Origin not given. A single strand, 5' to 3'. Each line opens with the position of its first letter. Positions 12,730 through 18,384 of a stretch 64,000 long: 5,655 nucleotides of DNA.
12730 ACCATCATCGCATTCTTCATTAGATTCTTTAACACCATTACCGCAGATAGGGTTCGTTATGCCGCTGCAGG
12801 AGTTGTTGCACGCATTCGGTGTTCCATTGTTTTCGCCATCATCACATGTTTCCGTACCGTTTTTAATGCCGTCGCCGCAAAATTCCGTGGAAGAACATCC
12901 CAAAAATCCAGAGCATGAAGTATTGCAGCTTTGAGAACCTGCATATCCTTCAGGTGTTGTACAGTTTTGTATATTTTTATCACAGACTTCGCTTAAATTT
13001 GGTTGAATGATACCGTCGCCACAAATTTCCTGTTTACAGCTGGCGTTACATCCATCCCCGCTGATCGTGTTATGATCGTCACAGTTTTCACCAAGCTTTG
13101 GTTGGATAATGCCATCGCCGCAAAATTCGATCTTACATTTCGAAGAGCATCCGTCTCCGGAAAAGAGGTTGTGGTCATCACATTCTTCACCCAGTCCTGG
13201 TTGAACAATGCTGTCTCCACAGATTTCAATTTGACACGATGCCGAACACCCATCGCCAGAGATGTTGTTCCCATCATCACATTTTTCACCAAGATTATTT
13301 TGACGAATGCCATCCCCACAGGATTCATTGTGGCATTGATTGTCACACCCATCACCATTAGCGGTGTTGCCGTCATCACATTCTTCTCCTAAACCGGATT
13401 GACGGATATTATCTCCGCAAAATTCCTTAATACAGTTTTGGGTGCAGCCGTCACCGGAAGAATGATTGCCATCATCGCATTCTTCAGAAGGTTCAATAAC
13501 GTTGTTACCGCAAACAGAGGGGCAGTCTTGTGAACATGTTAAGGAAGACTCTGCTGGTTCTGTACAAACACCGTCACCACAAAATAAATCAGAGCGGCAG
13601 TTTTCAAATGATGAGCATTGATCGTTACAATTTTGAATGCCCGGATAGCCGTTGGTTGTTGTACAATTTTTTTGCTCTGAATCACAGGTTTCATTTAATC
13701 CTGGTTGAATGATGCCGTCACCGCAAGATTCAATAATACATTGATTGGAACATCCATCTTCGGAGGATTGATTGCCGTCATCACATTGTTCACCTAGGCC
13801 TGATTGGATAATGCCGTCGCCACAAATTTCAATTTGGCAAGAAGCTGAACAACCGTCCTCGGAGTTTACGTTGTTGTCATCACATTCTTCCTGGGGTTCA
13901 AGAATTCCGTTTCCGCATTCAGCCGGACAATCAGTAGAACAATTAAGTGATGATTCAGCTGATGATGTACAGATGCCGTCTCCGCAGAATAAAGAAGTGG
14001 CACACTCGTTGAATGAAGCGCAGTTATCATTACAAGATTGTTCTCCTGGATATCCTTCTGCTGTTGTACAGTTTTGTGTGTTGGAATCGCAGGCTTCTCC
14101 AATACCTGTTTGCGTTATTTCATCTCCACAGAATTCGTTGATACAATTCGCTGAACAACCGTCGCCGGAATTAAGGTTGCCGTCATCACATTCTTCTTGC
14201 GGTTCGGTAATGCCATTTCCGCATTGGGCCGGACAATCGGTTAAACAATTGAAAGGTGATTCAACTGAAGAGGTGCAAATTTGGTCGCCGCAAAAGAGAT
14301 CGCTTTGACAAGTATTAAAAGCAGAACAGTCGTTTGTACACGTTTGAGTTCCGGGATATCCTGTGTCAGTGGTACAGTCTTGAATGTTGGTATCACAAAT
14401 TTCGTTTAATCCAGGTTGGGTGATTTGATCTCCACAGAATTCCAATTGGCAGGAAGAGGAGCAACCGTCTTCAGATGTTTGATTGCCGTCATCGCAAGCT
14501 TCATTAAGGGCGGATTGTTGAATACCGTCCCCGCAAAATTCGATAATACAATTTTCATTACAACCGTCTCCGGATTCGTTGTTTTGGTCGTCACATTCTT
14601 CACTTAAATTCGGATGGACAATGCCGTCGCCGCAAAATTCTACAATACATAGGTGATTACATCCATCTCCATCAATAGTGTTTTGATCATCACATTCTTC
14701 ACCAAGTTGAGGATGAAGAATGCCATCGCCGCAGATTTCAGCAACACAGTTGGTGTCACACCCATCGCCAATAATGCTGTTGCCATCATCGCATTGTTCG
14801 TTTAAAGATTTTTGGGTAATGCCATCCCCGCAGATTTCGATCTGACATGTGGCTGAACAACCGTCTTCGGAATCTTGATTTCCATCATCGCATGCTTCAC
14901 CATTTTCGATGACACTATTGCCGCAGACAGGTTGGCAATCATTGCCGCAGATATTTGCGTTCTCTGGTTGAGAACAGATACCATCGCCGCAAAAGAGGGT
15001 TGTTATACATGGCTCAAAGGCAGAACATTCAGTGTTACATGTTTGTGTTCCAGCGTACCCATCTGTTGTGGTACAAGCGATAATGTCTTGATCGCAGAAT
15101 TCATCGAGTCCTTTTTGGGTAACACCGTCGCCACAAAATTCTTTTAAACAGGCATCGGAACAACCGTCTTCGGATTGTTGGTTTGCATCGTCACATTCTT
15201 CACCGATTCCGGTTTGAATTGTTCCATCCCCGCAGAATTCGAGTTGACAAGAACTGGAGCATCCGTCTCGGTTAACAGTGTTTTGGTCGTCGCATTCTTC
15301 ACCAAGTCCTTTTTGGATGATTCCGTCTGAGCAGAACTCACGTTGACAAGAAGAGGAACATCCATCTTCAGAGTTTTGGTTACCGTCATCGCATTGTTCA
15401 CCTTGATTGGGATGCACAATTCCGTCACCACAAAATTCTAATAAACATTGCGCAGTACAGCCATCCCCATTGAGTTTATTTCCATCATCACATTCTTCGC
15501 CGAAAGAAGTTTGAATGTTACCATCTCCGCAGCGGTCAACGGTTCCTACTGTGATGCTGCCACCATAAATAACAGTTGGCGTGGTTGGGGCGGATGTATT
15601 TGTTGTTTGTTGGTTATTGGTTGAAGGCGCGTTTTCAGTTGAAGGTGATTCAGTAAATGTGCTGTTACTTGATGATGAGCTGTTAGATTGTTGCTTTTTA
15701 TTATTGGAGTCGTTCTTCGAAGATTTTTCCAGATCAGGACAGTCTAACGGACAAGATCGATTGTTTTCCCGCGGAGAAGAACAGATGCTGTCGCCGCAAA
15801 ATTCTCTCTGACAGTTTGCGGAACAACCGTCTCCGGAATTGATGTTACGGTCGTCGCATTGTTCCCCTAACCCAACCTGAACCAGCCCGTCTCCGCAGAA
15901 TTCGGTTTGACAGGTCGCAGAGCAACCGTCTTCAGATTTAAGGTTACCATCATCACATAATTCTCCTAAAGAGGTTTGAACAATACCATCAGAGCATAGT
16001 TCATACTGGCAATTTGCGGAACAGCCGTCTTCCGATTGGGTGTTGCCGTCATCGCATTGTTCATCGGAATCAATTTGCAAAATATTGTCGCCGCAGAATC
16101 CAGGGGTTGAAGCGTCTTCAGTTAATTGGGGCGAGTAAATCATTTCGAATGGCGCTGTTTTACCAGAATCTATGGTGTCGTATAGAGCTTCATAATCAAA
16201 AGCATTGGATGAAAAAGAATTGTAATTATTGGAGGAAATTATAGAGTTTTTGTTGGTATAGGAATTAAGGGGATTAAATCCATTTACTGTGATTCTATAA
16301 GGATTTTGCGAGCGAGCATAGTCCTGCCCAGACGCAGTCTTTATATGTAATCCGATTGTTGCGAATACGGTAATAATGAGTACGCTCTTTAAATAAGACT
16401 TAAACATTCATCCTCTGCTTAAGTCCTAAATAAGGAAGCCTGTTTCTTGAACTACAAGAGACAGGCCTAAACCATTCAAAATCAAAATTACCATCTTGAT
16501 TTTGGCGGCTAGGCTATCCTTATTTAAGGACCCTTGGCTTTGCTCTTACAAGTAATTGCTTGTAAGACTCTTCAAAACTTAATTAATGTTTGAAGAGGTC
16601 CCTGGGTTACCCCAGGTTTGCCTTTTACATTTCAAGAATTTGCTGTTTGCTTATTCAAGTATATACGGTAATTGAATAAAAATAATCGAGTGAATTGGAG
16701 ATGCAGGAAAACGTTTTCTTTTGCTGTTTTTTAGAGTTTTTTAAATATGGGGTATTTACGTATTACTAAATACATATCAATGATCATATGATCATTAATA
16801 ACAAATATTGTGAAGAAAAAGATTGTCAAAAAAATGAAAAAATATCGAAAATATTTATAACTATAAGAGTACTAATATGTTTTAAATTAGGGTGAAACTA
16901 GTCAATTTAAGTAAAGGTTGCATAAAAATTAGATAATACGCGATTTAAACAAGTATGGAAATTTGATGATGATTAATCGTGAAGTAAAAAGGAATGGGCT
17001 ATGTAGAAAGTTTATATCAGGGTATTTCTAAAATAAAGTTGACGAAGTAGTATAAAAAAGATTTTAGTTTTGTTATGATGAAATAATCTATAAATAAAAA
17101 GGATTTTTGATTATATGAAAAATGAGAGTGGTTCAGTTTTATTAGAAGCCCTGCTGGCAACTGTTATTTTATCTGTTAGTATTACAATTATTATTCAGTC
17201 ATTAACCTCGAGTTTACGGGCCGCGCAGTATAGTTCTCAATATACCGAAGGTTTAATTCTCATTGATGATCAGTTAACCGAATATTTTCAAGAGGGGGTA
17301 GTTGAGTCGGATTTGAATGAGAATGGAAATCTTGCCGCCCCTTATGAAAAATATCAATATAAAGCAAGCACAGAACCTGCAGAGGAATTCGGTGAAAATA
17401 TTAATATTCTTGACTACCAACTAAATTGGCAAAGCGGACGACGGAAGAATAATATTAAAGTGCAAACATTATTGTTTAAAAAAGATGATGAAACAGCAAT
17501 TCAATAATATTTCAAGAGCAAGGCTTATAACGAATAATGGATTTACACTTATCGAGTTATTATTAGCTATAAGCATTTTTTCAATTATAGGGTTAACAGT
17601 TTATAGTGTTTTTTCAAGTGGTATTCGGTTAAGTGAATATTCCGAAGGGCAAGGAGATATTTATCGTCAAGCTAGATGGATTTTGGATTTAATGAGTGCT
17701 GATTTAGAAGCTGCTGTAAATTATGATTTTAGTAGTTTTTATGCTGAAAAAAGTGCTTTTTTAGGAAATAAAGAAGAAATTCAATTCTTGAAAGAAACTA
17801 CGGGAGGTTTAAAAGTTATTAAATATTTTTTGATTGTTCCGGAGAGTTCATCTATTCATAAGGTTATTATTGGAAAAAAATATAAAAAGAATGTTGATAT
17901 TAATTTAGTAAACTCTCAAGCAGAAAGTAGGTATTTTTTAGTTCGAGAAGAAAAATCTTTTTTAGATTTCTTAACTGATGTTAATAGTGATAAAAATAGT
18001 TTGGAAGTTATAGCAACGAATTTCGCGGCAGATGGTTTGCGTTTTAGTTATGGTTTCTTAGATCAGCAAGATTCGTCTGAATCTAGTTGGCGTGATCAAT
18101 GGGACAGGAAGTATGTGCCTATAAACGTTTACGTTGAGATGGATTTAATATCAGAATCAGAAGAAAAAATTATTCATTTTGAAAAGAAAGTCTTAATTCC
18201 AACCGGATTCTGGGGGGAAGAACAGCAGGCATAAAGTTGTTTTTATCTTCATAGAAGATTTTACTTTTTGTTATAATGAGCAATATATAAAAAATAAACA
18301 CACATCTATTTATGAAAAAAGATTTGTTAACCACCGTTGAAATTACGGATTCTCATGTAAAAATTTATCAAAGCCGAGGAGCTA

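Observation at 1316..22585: T2SS / type IV filament hybrid gene set physically split by an antisense 11-kb giant secreted-protein gene: candidate dedicated giant-effector export system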

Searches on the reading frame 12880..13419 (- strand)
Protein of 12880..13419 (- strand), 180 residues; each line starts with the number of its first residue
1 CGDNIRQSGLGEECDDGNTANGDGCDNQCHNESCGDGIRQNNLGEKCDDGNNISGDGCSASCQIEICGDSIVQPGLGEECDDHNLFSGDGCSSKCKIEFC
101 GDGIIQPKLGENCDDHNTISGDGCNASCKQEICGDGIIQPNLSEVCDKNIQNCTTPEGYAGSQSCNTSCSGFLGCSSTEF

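Call 61: predict_structure(alignment_id=A2)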
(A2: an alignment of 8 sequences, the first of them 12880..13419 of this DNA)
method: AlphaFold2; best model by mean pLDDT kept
length: 180 residues; sequences in the alignment: 8
mean_pLDDT: 48.7   pTM: 0.26
mean pLDDT of the five models: 48.7, 45.2, 40.5, 35.9, 34.4
residues with pLDDT >= 90: 0; 70-90: 27; 50-70: 27; < 50: 126
segments of 3 or more residues with pLDDT < 50: 6-15, 17-101, 107-131
pLDDT, mean of each block of 10 residues (from residue 1): 44 43 35 41 43 37 36 40 37 32 47 43 37 57 67 86 73 76
secondary structure, 60 per line:
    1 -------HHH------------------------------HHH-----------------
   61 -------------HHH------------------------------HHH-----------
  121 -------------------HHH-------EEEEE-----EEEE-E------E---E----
elements in order: E150-154 E160-163

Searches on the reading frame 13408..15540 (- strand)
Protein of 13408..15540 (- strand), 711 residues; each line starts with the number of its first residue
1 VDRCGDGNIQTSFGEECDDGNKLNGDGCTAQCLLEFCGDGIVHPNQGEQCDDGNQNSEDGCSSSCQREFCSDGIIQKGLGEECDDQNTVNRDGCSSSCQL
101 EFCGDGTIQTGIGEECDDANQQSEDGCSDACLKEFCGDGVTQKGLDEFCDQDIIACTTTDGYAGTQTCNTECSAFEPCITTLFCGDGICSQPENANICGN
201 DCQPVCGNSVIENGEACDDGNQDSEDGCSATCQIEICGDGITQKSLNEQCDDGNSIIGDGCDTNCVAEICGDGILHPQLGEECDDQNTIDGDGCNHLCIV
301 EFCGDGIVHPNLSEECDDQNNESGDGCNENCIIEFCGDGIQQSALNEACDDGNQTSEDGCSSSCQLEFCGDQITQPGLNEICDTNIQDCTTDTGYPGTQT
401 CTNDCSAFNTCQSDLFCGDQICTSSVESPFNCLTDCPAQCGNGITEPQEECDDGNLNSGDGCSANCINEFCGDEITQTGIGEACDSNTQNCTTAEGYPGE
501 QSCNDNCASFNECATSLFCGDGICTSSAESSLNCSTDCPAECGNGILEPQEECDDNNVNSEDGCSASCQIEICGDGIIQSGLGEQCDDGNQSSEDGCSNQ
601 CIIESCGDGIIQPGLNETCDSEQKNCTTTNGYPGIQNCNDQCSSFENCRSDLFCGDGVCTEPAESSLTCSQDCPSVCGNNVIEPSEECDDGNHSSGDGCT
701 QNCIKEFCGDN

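Call 44: search_solved_structures(query=window:13408-15540:-, max_evalue=1)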
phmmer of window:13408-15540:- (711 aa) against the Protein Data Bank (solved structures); distinct sequences matched with E-value up to 1: 0.

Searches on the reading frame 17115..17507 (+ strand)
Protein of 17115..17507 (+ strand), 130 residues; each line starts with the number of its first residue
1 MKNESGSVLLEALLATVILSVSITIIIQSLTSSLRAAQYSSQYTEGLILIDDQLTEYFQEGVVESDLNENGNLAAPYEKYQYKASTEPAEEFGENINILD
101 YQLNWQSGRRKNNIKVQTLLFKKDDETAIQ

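Call 4: search_protein_families(library=pfam, proteins=[window:17115-17507:+], max_evalue=0.01)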
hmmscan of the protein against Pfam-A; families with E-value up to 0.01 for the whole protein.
window:17115-17507:+ (130 aa): 0 families

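Call 62: search_protein_families(library=ncbifam, proteins=[window:17115-17507:+], max_evalue=0.001)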
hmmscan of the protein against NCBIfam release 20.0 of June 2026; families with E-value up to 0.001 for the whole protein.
window:17115-17507:+ (130 aa): 1 family
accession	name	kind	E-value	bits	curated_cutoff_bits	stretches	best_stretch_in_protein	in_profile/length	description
NF041013.1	T4P_ComGE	equivalog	3.4e-07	30.3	49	1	2-65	1-67/83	competence type IV pilus minor pilin ComGE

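Call 78: find_related_loci(query=A3, collection=metagenome_contigs, flank=10000)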
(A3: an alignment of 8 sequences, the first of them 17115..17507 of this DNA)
Query A3 (130 aa) in metagenome_contigs; peptide patterns used: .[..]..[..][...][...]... (x = any residue, [..] = any of these).
86 stretches matched a pattern; 12 encode a relative of the query (tblastn E <= 1e-3); 12 distinct loci.
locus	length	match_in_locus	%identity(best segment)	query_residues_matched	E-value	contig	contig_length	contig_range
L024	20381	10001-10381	45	1-126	3e-32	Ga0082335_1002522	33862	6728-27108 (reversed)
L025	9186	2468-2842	42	2-125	4e-30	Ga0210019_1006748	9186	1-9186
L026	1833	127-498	40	6-121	9e-28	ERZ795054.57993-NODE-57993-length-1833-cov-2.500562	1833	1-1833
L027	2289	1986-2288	46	6-105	3e-25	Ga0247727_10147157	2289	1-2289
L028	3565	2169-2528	41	6-125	2e-24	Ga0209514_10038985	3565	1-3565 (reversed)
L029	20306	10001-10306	40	18-118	3e-24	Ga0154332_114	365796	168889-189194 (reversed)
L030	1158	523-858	43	4-114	2e-23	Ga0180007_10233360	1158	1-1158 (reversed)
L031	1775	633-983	39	6-121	6e-22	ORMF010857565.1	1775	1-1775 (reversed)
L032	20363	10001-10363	40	3-122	7e-21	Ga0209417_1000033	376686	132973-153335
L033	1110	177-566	40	3-125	7e-20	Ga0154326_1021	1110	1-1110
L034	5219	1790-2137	37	2-126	2e-17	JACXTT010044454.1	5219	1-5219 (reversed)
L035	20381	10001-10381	45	1-126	3e-32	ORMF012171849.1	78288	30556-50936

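Call 81: search_protein_families(library=pfam, proteins=[L032:1140-2225:+, L032:2357-4219:+, L032:4250-5173:+, L032:5336-6337:+, L032:6502-6873:+, L032:6873-7445:+, L032:16506-16883:+, L032:17277-17666:+, L032:18272-18655:+], max_evalue=0.001)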
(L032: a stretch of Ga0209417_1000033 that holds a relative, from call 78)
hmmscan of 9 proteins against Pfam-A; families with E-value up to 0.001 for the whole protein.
L032:1140-2225:+ (361 aa): 2 families
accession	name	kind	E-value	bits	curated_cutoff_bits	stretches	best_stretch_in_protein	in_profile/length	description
PF06925.17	MGDG_synth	-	4.4e-19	69.6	25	1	14-180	1-168/169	Monogalactosyldiacylglycerol (MGDG) synthase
PF04101.22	Glyco_tran_28_C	-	1.8e-08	35.1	22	1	227-314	28-120/166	Glycosyltransferase family 28 C-terminal domain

L032:2357-4219:+ (620 aa): 3 families
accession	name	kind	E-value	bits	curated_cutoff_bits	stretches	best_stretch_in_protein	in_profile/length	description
PF17764.6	PriA_3primeBD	-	7.2e-25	87.1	22.7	1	10-105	1-96/96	3'DNA-binding domain (3'BD)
PF18074.6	PriA_C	-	1.9e-13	51.5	26.9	1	526-615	1-89/95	Primosomal protein N C-terminal domain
PF18319.7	Zn_ribbon_PriA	-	0.00012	22.4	26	1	356-381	1-26/27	PriA DNA helicase Cys-rich region (CRR) domain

L032:4250-5173:+ (307 aa): 2 families
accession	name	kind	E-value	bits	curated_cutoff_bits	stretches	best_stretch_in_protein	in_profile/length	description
PF00551.24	Formyl_trans_N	-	3.5e-41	141.4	26.1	1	1-179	1-180/181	Formyl transferase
PF02911.23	Formyl_trans_C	-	6.3e-31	107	21.1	1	203-298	1-99/100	Formyl transferase, C-terminal domain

L032:5336-6337:+ (333 aa): 2 families
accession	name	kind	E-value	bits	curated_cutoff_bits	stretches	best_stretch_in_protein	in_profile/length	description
PF02800.25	Gp_dh_C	-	1.1e-71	240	24.4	1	155-312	1-158/158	Glyceraldehyde 3-phosphate dehydrogenase, C-terminal domain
PF00044.30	Gp_dh_N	-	1.3e-39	135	31.7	1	2-102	1-101/101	Glyceraldehyde 3-phosphate dehydrogenase, NAD binding domain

L032:6502-6873:+ (123 aa): 1 family
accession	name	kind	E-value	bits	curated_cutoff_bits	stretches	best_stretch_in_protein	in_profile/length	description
PF12728.13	HTH_17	-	2.5e-06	28.1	27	1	5-46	1-42/51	Helix-turn-helix domain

L032:6873-7445:+ (190 aa): 2 families
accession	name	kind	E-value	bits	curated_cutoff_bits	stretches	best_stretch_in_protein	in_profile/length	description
PF19502.5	DUF6036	-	3.4e-06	27.4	23.6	1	16-173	10-136/164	Nucleotidyltransferase of unknown function (DUF6036)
PF09970.15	DUF2204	-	5.8e-06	26.5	20.3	1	14-159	6-150/181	Nucleotidyl transferase of unknown function (DUF2204)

L032:16506-16883:+ (126 aa): 2 families
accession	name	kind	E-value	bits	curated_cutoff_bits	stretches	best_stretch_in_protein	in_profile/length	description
PF00072.30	Response_reg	-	2.3e-24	86.2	30.2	1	9-121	1-111/111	Response regulator receiver domain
PF23198.2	PDE8A_N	-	0.0001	22.7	29.6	1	6-86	9-90/147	PDE8A-like, N-terminal domain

L032:17277-17666:+ (130 aa): 1 family
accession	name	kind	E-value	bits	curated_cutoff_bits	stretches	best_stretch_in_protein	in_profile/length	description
PF00072.30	Response_reg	-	6.1e-27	94.4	30.2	1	16-126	1-111/111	Response regulator receiver domain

L032:18272-18655:+ (128 aa): 1 family
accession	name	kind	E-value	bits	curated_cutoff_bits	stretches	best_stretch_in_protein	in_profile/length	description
PF00072.30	Response_reg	-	1.9e-21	76.7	30.2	1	11-122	1-111/111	Response regulator receiver domain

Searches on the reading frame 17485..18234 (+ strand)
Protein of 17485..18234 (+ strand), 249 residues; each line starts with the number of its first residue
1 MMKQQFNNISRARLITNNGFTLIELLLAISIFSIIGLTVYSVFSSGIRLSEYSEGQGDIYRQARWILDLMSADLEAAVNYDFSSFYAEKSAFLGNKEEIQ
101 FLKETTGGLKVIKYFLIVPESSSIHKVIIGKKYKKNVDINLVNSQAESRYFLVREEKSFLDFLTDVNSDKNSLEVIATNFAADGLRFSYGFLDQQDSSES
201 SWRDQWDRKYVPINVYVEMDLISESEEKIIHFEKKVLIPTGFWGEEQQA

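Call 4: search_protein_families(library=pfam, proteins=[window:17485-18234:+], max_evalue=0.01)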
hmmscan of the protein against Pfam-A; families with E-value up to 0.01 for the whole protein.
window:17485-18234:+ (249 aa): 1 family
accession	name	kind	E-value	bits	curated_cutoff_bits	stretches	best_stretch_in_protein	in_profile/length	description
PF07963.17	N_methyl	-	4.9e-07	29.5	21.2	1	17-40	4-27/27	Prokaryotic N-terminal methylation motif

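Call 62: search_protein_families(library=ncbifam, proteins=[window:17485-18234:+], max_evalue=0.001)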
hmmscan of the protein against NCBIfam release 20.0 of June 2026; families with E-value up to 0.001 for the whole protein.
window:17485-18234:+ (249 aa): 7 families
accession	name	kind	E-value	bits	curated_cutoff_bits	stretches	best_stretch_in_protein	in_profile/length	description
TIGR01711.1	gspJ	equivalog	4.5e-08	33.1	64.85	1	19-83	2-66/192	type II secretion system minor pseudopilin GspJ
TIGR02599.1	TIGR02599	subfamily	6.1e-08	32.3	256.5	1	19-79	1-62/361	Verru_Chthon cassette protein C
TIGR02532.1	IV_pilin_GFxxxE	domain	1e-06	28.3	16.3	1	18-39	2-23/24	prepilin-type N-terminal cleavage/methylation domain-containing protein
NF006453.0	PRK08808.1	equivalog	9.2e-06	24.9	295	1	17-219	6-187/211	type II secretion system protein J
NF041013.1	T4P_ComGE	equivalog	5.4e-05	23.2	49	1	17-63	3-49/83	competence type IV pilus minor pilin ComGE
TIGR01707.1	gspI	equivalog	0.0001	22.7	44.35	1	19-50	1-32/101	type II secretion system minor pseudopilin GspI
NF041002.1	pilin_ComGF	equivalog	0.0003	21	80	1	17-54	1-38/139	competence type IV pilus minor pilin ComGF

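Call 73: find_encoding_contigs(protein=window:17485-18234:+, flank=10000, max_places=4)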
Protein window:17485-18234:+ (249 aa): 5 contigs read that carry it; 4 places shown.
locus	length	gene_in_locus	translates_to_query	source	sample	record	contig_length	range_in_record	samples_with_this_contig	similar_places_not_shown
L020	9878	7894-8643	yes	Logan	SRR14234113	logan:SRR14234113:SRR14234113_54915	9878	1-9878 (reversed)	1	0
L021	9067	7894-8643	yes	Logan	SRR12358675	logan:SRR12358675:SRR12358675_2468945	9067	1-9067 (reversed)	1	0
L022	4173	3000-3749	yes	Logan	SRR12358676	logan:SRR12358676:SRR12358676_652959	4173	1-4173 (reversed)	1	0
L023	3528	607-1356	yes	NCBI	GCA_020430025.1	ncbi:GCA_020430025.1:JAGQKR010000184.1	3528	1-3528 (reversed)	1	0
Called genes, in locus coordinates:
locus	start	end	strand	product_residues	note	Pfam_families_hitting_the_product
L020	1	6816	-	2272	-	?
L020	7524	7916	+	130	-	-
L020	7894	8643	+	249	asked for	PF07963:N_methyl (weak)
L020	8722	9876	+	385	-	?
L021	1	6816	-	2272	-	?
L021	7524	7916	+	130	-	-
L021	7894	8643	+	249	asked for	PF07963:N_methyl (weak)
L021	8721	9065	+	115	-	?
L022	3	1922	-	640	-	?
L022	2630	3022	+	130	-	-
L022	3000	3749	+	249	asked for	PF07963:N_methyl (weak)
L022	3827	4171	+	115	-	?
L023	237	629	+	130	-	-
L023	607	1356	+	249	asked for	PF07963:N_methyl (weak)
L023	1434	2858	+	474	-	PF11104:PilM_2, PF05137:PilN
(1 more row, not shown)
